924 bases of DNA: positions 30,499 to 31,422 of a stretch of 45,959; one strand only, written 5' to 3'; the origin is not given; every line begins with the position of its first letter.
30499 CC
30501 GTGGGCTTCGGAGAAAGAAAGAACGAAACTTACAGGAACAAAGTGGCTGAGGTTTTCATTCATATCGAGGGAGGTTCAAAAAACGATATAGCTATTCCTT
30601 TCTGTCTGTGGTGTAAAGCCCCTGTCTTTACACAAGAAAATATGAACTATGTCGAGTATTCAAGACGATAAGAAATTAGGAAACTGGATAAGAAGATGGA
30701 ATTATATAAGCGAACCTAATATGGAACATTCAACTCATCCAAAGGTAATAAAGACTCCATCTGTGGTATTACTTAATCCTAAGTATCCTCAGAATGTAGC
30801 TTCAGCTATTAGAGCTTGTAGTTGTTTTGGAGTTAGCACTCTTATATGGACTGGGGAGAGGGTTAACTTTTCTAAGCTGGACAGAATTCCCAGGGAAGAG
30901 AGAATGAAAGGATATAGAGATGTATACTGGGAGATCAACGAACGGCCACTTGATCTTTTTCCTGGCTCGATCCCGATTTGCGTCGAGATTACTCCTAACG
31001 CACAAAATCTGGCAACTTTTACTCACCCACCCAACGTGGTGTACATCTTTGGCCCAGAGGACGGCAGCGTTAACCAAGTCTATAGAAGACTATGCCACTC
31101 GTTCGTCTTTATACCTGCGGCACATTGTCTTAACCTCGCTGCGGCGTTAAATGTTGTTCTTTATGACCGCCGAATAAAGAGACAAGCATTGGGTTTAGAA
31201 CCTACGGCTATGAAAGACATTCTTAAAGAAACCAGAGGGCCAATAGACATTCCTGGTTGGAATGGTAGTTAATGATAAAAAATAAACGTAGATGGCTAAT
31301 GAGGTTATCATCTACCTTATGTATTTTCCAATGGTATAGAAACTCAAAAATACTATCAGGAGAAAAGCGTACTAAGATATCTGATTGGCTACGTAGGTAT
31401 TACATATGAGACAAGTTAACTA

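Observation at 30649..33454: NADAR, metallophosphoesterase, Pth2 and SPOUT module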

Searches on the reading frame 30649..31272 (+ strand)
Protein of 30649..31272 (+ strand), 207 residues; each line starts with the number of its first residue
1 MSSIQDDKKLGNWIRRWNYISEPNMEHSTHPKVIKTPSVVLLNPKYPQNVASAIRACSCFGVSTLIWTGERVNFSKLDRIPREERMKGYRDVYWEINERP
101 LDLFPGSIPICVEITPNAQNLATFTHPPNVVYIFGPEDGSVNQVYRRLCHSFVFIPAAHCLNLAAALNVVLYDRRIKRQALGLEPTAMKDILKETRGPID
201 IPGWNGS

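Call 3: search_protein_families(library=pfam, proteins=[window:30649-31272:+], max_evalue=0.1)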
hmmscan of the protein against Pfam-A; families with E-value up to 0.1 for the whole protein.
window:30649-31272:+ (207 aa): 1 family
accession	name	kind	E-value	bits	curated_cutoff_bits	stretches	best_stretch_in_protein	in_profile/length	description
PF00588.24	SpoU_methylase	-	1.6e-14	54.6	29.7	1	39-172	4-142/142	SpoU rRNA Methylase family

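Call 6: search_protein_families(library=phrogs, proteins=[window:30649-31272:+], max_evalue=0.01)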
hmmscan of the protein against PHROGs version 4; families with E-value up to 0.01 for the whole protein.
window:30649-31272:+ (207 aa): 0 families

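Call 15: find_related_loci(query=window:30649-31272:+, collection=viral_contigs, flank=10000)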
Query window:30649-31272:+ (207 aa) in viral_contigs; peptide patterns used: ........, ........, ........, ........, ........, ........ (x = any residue, [..] = any of these).
8 stretches matched a pattern, but none encodes a relative of the query by tblastn (E <= 1e-3).

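Call 18: find_homologous_proteins(query=window:30649-31272:+)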
Query window:30649-31272:+ (207 aa): 1448 proteins with E <= 0.001 among 1503 candidates; the best 120 are listed.
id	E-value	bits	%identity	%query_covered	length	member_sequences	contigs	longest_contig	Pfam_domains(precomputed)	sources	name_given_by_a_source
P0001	1.4e-140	484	100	100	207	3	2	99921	PF00588.25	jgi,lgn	jgi:tRNA(Leu) C34 or U34 (ribose-2'-O)-methylase TrmL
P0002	1.6e-82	294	68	86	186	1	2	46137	PF00588.25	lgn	-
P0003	5.3e-81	289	67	86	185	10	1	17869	PF00588.25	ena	-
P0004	2.2e-79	284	65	86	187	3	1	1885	PF00588.25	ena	-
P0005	9.7e-79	282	64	85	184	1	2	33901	PF00588.25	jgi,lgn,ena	jgi:tRNA(Leu) C34 or U34 (ribose-2'-O)-methylase TrmL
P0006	2.6e-77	277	66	85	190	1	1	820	PF00588.25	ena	-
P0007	4.4e-77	276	66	85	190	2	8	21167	PF00588.25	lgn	-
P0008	2.6e-75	271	65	85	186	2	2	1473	PF00588.25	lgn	-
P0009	3.2e-74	267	61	85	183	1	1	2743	PF00588.25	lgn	-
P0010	6.2e-73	263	64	85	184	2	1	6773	PF00588.25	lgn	-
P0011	4.4e-72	260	65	82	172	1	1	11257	PF00588.25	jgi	jgi:tRNA(Leu) C34 or U34 (ribose-2'-O)-methylase TrmL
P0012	1.2e-71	259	61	85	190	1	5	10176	PF00588.25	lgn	-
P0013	2.5e-71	258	61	85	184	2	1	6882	PF00588.25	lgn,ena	-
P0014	1.1e-67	246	63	84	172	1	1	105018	PF00588.25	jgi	jgi:tRNA(Leu) C34 or U34 (ribose-2'-O)-methylase TrmL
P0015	5.3e-67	243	59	84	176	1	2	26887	PF00588.25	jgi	jgi:tRNA(Leu) C34 or U34 (ribose-2'-O)-methylase TrmL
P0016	3.0e-66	241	61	84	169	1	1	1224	PF00588.25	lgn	-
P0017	3.4e-66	241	62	82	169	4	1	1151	PF00588.25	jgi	jgi:tRNA(Leu) C34 or U34 (ribose-2'-O)-methylase TrmL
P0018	3.1e-65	238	61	83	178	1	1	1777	PF00588.25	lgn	-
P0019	1.2e-64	236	61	85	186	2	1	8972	PF00588.25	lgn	-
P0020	1.3e-64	236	63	83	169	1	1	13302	PF00588.25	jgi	jgi:tRNA(Leu) C34 or U34 (ribose-2'-O)-methylase TrmL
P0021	2.3e-64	235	62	82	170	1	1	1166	PF00588.25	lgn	-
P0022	6.4e-64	233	57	90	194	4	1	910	PF00588.25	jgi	-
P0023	1.1e-63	233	60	84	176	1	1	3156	PF00588.25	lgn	-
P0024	1.2e-63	232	61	84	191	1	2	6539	PF00588.25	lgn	-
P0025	5.6e-63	230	60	82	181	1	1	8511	PF00588.25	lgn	-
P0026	6.1e-63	230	56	84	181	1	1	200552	PF00588.25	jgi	jgi:tRNA G18 (ribose-2'-O)-methylase SpoU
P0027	7.8e-63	230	55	85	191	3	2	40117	PF00588.25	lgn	-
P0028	8.0e-63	230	56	83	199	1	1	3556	PF00588.25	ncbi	-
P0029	8.5e-62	226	58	84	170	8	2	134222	PF00588.25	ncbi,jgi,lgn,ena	-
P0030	9.8e-62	226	55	85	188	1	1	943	PF00588.25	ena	-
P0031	1.1e-61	226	59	82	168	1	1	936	PF00588.25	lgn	-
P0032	1.2e-61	226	57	84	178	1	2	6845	PF00588.25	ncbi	-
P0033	2.0e-61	225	58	85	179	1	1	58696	PF00588.25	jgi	jgi:tRNA C32,U32 (ribose-2'-O)-methylase TrmJ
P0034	2.0e-61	225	59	85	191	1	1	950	PF00588.25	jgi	jgi:tRNA(Leu) C34 or U34 (ribose-2'-O)-methylase TrmL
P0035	2.3e-61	225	57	84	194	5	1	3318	PF00588.25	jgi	jgi:tRNA G18 (ribose-2'-O)-methylase SpoU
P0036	3.4e-61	224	58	82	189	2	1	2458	PF00588.25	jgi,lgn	jgi:tRNA(Leu) C34 or U34 (ribose-2'-O)-methylase TrmL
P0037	4.0e-61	224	59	82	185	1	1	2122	PF00588.25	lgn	-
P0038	4.5e-61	224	58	85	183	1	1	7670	PF00588.25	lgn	-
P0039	5.1e-61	224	57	85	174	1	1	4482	PF00588.25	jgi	-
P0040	5.5e-61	224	56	84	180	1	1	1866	PF00588.25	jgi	jgi:tRNA(Leu) C34 or U34 (ribose-2'-O)-methylase TrmL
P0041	5.8e-61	224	59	82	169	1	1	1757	PF00588.25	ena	-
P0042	8.5e-61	223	57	84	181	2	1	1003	PF00588.25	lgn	-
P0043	8.6e-61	223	56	83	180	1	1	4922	PF00588.25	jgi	jgi:tRNA(Leu) C34 or U34 (ribose-2'-O)-methylase TrmL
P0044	1.2e-60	223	56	84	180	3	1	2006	PF00588.25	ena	-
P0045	1.4e-60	222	56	84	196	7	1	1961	PF00588.25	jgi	jgi:tRNA(Leu) C34 or U34 (ribose-2'-O)-methylase TrmL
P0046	1.4e-60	222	60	78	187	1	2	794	PF00588.25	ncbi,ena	-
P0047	1.6e-60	222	57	83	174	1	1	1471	PF00588.25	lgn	-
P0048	2.8e-60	221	57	88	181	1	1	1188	PF00588.25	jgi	jgi:tRNA(Leu) C34 or U34 (ribose-2'-O)-methylase TrmL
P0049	3.9e-60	221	57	84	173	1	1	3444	PF00588.25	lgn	-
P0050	4.5e-60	221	56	82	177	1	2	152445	PF00588.25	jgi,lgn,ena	-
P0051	8.5e-60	220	58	85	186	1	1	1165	PF00588.25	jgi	jgi:tRNA(Leu) C34 or U34 (ribose-2'-O)-methylase TrmL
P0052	1.1e-59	219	57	80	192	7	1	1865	PF00588.25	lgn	-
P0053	1.2e-59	219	57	82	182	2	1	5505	PF00588.25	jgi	-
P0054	1.2e-59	219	58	82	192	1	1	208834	PF00588.25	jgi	jgi:tRNA(Leu) C34 or U34 (ribose-2'-O)-methylase TrmL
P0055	1.4e-59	219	56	84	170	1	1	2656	PF00588.25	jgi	jgi:tRNA(Leu) C34 or U34 (ribose-2'-O)-methylase TrmL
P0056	1.9e-59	219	55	89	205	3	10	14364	PF00588.25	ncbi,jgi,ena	ncbi:MAG: TrmH family RNA methyltransferase [Terracidiphilus sp.]|jgi:tRNA(Leu) C34 or U34 (ribose-2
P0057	2.1e-59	219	55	89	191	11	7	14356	PF00588.25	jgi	-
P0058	2.2e-59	219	56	84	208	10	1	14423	PF00588.25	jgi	-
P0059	2.9e-59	218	56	85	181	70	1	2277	PF00588.25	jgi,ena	jgi:tRNA(Leu) C34 or U34 (ribose-2'-O)-methylase TrmL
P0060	3.3e-59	218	53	84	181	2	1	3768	PF00588.25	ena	-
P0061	5.3e-59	217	56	85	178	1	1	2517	PF00588.25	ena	-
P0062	5.6e-59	217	57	81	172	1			PF00588.25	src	-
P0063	5.6e-59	217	53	84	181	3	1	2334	PF00588.25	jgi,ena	-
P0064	6.6e-59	217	52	86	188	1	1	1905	PF00588.25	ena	-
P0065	7.2e-59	217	54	81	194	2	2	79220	PF00588.25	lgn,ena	-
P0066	7.8e-59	217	58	82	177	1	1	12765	PF00588.25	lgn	-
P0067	8.1e-59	217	58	84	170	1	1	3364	PF00588.25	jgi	jgi:tRNA(Leu) C34 or U34 (ribose-2'-O)-methylase TrmL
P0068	1.2e-58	216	57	84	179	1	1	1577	PF00588.25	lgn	-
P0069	1.5e-58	216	55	84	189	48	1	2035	PF00588.25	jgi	jgi:tRNA(Leu) C34 or U34 (ribose-2'-O)-methylase TrmL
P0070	1.6e-58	216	54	84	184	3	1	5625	PF00588.25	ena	-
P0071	1.7e-58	216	57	85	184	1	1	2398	PF00588.25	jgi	jgi:tRNA(Leu) C34 or U34 (ribose-2'-O)-methylase TrmL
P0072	1.8e-58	216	55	84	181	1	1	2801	PF00588.25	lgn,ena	-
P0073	1.9e-58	215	55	85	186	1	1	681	PF00588.25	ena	-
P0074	2.0e-58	215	55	84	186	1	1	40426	PF00588.25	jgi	jgi:tRNA(Leu) C34 or U34 (ribose-2'-O)-methylase TrmL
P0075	2.3e-58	215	55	84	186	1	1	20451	PF00588.25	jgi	jgi:tRNA(Leu) C34 or U34 (ribose-2'-O)-methylase TrmL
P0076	3.1e-58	215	56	83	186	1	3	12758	PF00588.25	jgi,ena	jgi:tRNA C32,U32 (ribose-2'-O)-methylase TrmJ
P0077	3.1e-58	215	59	84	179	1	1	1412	PF00588.25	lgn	-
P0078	3.2e-58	215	56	84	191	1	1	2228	PF00588.25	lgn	-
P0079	3.3e-58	215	52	84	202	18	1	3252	PF00588.25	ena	-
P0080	3.7e-58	215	55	84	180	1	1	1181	PF00588.25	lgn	-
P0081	4.2e-58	214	54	87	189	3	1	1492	PF00588.25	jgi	-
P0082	1.1e-57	213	57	82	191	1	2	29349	PF00588.25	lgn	-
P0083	1.5e-57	213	60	81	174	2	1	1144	PF00588.25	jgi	jgi:tRNA(Leu) C34 or U34 (ribose-2'-O)-methylase TrmL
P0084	2.4e-57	212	56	82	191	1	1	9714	PF00588.25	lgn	-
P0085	2.5e-57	212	55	84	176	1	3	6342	PF00588.25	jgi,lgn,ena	-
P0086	2.7e-57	212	57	84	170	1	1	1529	PF00588.25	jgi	jgi:tRNA(Leu) C34 or U34 (ribose-2'-O)-methylase TrmL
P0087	2.7e-57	212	52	84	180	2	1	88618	PF00588.25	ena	-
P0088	2.8e-57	212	53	84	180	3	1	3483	PF00588.25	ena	-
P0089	3.3e-57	211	54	85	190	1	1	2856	PF00588.25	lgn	-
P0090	3.8e-57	211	58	82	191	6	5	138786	PF00588.25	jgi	jgi:tRNA(Leu) C34 or U34 (ribose-2'-O)-methylase TrmL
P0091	4.0e-57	211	51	84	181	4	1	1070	PF00588.25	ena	-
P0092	4.3e-57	211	54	84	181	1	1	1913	PF00588.25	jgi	jgi:tRNA(Leu) C34 or U34 (ribose-2'-O)-methylase TrmL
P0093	4.4e-57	211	58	83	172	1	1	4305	PF00588.25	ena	-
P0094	5.0e-57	211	56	82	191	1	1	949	PF00588.25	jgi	jgi:tRNA(Leu) C34 or U34 (ribose-2'-O)-methylase TrmL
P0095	5.9e-57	211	53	85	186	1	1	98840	PF00588.25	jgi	-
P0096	6.0e-57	211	54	86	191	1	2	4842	PF00588.25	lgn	-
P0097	6.3e-57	211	56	83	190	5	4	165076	PF00588.25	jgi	jgi:tRNA(Leu) C34 or U34 (ribose-2'-O)-methylase TrmL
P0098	6.9e-57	210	58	82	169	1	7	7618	PF00588.25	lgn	-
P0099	8.0e-57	210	52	84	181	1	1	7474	PF00588.25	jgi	jgi:tRNA(Leu) C34 or U34 (ribose-2'-O)-methylase TrmL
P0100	8.1e-57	210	53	84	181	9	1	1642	PF00588.25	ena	-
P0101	8.2e-57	210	54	84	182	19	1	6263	PF00588.25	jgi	jgi:tRNA(Leu) C34 or U34 (ribose-2'-O)-methylase TrmL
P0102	1.0e-56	210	54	84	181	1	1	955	PF00588.25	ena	-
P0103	1.1e-56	210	54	82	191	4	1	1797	PF00588.25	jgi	-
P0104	1.1e-56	210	56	82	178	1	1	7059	PF00588.25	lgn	-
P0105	1.2e-56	210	53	85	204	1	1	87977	PF00588.25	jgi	jgi:tRNA(Leu) C34 or U34 (ribose-2'-O)-methylase TrmL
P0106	1.2e-56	210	52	84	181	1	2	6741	PF00588.25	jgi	jgi:tRNA(Leu) C34 or U34 (ribose-2'-O)-methylase TrmL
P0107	1.5e-56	209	57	82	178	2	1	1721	PF00588.25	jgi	jgi:tRNA(Leu) C34 or U34 (ribose-2'-O)-methylase TrmL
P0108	1.6e-56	209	53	84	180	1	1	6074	PF00588.25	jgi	jgi:tRNA(Leu) C34 or U34 (ribose-2'-O)-methylase TrmL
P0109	1.8e-56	209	54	84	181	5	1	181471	PF00588.25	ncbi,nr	ncbi:MAG TPA: TrmH family RNA methyltransferase [Candidatus Sulfotelmatobacter sp.]|nr:TrmH family R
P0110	1.9e-56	209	51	84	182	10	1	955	PF00588.25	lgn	-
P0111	1.9e-56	209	53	84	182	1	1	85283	PF00588.25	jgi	jgi:tRNA(Leu) C34 or U34 (ribose-2'-O)-methylase TrmL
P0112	2.0e-56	209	56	82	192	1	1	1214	PF00588.25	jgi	-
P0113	2.5e-56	209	52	84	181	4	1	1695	PF00588.25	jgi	jgi:tRNA(Leu) C34 or U34 (ribose-2'-O)-methylase TrmL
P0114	2.5e-56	209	55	86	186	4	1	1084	PF00588.25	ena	-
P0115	2.6e-56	208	54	82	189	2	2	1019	PF00588.25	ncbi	-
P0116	3.1e-56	208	57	79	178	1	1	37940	PF00588.25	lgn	-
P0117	3.8e-56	208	57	82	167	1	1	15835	PF00588.25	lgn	-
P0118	3.9e-56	208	54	85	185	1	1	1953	PF00588.25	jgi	jgi:tRNA(Leu) C34 or U34 (ribose-2'-O)-methylase TrmL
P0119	4.3e-56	208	52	84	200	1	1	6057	PF00588.25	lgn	-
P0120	4.3e-56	208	53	86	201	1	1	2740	PF00588.25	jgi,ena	-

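Call 19: find_encoding_contigs(protein=P0002, flank=10000, max_places=2)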
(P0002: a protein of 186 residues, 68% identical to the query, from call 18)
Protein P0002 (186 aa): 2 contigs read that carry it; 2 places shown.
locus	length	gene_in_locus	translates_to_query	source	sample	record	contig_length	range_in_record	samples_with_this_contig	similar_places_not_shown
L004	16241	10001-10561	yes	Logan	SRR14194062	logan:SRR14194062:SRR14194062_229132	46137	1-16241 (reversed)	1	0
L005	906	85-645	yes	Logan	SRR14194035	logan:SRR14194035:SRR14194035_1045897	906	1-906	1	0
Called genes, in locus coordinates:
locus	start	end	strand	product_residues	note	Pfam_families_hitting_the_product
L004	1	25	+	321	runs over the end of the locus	PF00293:NUDIX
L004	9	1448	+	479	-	PF18127:NAMPT_N, PF04095:NAPRTase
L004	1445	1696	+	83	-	-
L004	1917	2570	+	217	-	-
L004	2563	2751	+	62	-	-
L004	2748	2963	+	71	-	-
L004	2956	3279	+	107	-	-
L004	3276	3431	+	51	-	-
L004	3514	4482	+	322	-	-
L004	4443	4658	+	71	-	-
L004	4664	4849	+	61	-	-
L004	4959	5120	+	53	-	-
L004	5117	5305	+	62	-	-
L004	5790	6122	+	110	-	-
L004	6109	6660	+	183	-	-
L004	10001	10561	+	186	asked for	PF00588:SpoU_methylase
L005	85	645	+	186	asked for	PF00588:SpoU_methylase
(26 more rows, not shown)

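Call 20: find_encoding_contigs(protein=P0005, flank=10000, max_places=2)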
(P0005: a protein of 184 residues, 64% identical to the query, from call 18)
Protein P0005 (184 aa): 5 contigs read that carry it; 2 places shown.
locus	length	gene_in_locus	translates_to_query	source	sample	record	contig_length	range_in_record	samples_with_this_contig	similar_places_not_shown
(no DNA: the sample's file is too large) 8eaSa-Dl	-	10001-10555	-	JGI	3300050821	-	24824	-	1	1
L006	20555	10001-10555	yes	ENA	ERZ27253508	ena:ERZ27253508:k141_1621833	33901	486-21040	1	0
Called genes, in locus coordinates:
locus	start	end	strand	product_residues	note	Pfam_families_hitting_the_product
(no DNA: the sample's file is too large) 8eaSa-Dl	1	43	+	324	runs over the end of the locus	PF00293:NUDIX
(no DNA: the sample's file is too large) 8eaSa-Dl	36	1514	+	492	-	PF18127:NAMPT_N, PF04095:NAPRTase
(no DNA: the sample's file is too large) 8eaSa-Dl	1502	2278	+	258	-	-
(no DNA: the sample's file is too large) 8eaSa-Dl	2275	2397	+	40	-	-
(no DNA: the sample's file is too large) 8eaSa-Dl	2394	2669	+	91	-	-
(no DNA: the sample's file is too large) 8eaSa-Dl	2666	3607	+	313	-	PF16868:NMT1_3 (weak)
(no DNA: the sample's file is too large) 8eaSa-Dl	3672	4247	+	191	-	-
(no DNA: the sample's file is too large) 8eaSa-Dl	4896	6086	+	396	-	PF09511:RNA_lig_T4_1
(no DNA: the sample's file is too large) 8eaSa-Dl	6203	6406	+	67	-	-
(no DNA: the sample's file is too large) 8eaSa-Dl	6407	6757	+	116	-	-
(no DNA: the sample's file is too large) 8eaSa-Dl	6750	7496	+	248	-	PF04446:Thg1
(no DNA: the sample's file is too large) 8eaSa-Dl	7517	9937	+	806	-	PF17795:Vault_3, PF11978:MVP_shoulder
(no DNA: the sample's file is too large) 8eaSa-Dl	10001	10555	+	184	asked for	PF00588:SpoU_methylase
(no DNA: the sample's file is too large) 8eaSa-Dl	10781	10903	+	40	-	-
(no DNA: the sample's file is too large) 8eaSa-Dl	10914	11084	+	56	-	-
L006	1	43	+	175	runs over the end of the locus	?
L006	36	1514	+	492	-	PF18127:NAMPT_N, PF04095:NAPRTase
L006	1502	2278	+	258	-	-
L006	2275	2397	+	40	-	-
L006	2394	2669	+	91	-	-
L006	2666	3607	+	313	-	PF16868:NMT1_3 (weak)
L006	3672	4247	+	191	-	-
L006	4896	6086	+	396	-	PF09511:RNA_lig_T4_1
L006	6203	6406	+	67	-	-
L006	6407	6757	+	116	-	-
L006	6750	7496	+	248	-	PF04446:Thg1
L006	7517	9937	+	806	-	PF17795:Vault_3, PF11978:MVP_shoulder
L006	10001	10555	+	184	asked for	PF00588:SpoU_methylase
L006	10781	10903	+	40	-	-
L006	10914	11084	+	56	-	-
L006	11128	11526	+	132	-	PF08719:NADAR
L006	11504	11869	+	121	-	-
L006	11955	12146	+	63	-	-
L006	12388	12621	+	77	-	-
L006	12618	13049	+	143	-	-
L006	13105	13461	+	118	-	-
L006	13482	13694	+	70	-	-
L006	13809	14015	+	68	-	-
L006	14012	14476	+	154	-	-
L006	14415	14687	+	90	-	-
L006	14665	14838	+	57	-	-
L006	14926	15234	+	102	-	-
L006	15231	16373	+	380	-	PF03738:GSP_synth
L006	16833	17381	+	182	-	PF12850:Metallophos_2 (weak)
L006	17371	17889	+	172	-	-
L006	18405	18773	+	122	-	PF00436:SSB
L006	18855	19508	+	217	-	PF01327:Pep_deformylase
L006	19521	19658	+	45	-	-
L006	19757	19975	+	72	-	-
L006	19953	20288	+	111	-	-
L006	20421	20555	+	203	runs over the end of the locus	-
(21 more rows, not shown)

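Call 21: find_encoding_contigs(protein=P0014, flank=10000, max_places=2)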
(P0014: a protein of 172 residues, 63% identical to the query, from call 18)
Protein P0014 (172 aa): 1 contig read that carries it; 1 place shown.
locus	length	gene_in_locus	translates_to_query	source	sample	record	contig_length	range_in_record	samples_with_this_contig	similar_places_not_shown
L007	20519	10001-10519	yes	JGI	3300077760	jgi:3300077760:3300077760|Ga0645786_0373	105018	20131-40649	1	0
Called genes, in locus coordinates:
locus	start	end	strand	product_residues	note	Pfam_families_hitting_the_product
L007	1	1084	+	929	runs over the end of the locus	PF00149:Metallophos, PF02463:SMC_N (weak), PF13476:AAA_23, PF13304:AAA_21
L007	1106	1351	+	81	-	-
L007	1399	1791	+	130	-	-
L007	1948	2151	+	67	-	-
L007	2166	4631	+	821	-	PF17795:Vault_3 (weak), PF11978:MVP_shoulder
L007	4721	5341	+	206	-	-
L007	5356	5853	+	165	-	-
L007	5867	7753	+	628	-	PF01145:Band_7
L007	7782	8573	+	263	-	PF25283:DUF7873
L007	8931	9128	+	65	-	-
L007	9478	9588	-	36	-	-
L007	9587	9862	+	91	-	-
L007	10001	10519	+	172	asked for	PF00588:SpoU_methylase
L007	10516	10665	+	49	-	-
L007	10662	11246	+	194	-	PF12850:Metallophos_2 (faint)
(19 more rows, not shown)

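Call 22: search_protein_families(library=ncbifam, proteins=[window:30649-31272:+], max_evalue=0.01)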
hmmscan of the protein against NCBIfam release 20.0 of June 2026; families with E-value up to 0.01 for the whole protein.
window:30649-31272:+ (207 aa): 2 families
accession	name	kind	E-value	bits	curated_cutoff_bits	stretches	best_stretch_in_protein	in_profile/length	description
TIGR00050.1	rRNA_methyl_1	subfamily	2.4e-07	30.9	167.15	1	36-72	4-40/233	TrmJ/YjtD family RNA methyltransferase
TIGR00185.1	tRNA_yibK_trmL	equivalog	0.0012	18.7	190.6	0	39-63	4-28/154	tRNA (uridine(34)/cytosine(34)/5-carboxymethylaminomethyluridine(34)-2'-O)-methyltransferase TrmL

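Call 23: search_solved_structures(query=window:30649-31272:+, max_evalue=0.001, show_alignments=2)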
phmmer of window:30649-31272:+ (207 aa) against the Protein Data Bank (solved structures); distinct sequences matched with E-value up to 0.001: 0.

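Call 40: find_related_loci(query=A1, collection=viral_contigs, flank=10000)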
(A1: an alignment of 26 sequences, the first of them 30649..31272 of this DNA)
Query A1 (207 aa) in viral_contigs; peptide patterns used: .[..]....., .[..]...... (x = any residue, [..] = any of these).
268 stretches matched a pattern; 235 encode a relative of the query (tblastn E <= 1e-3); the best 80 are kept; 80 distinct loci.
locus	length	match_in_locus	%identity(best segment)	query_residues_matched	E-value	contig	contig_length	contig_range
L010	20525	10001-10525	67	33-206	1e-83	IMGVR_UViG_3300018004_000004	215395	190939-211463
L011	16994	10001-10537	57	34-207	1e-66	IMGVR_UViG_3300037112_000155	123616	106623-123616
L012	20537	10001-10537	57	34-207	1e-66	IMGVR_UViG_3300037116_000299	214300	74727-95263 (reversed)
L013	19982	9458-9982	67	33-206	1e-83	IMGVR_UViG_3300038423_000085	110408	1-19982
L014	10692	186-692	58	34-206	3e-65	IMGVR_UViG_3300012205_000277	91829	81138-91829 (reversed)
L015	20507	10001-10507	57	34-206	4e-65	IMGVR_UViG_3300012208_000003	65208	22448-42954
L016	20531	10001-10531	55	35-206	6e-64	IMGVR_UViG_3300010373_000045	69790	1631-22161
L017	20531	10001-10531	55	35-206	6e-64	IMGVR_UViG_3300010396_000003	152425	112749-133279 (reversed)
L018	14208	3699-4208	57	32-197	5e-64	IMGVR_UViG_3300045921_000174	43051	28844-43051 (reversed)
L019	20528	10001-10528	57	37-206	1e-63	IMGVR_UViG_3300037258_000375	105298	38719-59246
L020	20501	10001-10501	59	36-206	1e-63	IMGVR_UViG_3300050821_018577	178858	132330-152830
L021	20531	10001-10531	55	32-206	3e-62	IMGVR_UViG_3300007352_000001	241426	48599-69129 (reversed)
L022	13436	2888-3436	53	33-207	3e-61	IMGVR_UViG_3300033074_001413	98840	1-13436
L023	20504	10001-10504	54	33-206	3e-60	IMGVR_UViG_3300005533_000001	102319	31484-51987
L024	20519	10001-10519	54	28-197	7e-59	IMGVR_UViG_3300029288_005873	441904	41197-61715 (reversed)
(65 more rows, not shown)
